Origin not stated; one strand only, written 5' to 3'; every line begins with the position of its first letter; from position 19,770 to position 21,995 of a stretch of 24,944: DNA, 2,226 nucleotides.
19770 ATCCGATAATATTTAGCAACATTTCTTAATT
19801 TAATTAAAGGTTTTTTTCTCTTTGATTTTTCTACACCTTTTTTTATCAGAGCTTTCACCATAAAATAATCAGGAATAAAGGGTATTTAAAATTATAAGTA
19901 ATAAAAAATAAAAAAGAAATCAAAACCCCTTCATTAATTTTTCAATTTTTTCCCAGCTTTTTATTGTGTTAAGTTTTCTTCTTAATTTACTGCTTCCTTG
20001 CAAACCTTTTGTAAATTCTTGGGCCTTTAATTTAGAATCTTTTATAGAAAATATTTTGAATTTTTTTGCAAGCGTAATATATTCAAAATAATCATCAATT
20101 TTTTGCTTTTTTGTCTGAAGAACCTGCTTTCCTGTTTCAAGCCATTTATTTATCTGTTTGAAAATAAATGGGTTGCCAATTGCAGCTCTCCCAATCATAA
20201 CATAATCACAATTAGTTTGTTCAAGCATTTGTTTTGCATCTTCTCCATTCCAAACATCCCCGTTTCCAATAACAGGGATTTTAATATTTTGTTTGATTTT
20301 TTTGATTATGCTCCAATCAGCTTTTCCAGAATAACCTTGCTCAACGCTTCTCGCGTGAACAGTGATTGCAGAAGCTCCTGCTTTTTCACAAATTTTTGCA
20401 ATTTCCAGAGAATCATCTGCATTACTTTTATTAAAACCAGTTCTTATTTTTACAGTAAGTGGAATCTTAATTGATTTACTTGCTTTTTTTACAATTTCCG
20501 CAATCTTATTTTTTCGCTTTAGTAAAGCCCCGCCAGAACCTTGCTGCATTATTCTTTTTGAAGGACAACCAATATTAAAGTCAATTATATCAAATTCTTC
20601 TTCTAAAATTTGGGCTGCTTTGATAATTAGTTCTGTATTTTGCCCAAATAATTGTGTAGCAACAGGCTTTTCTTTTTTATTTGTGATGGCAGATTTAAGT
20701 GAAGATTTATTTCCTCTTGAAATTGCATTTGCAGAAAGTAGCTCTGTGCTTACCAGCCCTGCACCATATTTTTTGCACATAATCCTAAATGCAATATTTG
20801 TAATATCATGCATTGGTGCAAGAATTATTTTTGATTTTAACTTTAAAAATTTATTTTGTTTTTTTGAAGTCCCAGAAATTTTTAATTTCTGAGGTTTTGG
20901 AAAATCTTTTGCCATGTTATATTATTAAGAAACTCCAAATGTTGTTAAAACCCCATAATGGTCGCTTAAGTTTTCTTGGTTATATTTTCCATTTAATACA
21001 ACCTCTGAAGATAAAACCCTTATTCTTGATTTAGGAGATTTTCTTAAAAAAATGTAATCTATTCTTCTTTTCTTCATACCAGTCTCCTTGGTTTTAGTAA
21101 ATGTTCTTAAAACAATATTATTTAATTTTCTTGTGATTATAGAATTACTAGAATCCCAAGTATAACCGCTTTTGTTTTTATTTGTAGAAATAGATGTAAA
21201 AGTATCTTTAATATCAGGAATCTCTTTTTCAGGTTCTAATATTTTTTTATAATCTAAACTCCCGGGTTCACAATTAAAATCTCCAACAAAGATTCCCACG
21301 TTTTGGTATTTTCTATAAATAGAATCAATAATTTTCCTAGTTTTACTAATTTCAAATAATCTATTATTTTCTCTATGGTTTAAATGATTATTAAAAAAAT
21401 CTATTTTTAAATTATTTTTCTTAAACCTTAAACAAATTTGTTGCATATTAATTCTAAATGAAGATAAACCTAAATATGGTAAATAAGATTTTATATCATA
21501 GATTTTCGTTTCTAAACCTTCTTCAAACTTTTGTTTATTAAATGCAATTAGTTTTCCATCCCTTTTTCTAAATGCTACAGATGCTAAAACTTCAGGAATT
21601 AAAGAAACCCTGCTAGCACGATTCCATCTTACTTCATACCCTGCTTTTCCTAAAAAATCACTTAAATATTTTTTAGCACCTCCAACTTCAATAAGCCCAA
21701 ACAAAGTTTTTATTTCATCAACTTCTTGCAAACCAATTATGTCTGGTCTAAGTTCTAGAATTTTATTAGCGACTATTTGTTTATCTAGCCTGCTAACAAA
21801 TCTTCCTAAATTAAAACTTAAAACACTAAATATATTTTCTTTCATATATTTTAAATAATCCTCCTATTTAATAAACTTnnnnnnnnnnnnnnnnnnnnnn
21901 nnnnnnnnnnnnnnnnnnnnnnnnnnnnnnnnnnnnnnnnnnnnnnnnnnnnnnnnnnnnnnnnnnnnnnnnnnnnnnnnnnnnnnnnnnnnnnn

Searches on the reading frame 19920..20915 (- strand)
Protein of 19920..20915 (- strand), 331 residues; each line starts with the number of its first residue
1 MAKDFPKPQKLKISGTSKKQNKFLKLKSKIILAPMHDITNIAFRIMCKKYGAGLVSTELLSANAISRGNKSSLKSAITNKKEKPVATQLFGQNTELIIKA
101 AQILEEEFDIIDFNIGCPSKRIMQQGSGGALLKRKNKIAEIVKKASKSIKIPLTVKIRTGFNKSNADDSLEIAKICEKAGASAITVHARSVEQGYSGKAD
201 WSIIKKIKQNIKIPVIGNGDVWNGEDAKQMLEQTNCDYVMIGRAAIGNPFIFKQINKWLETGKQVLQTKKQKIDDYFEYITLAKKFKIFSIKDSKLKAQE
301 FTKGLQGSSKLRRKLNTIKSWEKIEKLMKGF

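Call 86: search_protein_families(library=pfam, proteins=[window:19920-20915:-], max_evalue=0.001)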
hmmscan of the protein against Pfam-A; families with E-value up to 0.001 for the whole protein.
window:19920-20915:- (331 aa): 6 families
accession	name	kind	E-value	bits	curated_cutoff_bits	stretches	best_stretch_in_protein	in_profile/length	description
PF01207.24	Dus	-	1.6e-78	264.4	20.4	1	31-322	1-296/311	Dihydrouridine synthase (Dus)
PF01180.27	DHO_dh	-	4.2e-07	29.9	27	1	81-260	93-288/291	Dihydroorotate dehydrogenase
PF00977.27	His_biosynth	-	2.1e-05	24.5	23.6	1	162-257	24-117/228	Histidine biosynthesis protein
PF00724.26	Oxidored_FMN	-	8e-05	22.5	27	1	197-260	274-340/342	NADH:flavin oxidoreductase / NADH oxidase family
PF01680.23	SOR_SNZ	-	0.0001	22.7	27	0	170-239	23-96/207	SOR/SNZ family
PF03740.19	PdxJ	-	0.00066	19.3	24.5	0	164-191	18-45/234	Pyridoxal phosphate biosynthesis protein PdxJ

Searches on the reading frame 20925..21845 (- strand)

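Call 86: search_protein_families(library=pfam, proteins=[window:20925-21845:-], max_evalue=0.001)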
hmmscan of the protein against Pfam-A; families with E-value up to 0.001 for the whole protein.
window:20925-21845:- (306 aa): 3 families
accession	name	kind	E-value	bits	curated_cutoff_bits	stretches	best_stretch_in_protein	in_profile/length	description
PF03372.29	Exo_endo_phos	-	6.8e-09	36.2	24.5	1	9-296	1-225/225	Endonuclease/Exonuclease/phosphatase family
PF22669.2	Exo_endo_phos2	-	0.00017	21.7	27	0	113-194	94-183/288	Endonuclease/Exonuclease/phosphatase family 2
PF19580.5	Exo_endo_phos_3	-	0.00018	21.1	27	0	148-226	144-232/311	Endonuclease/Exonuclease/phosphatase family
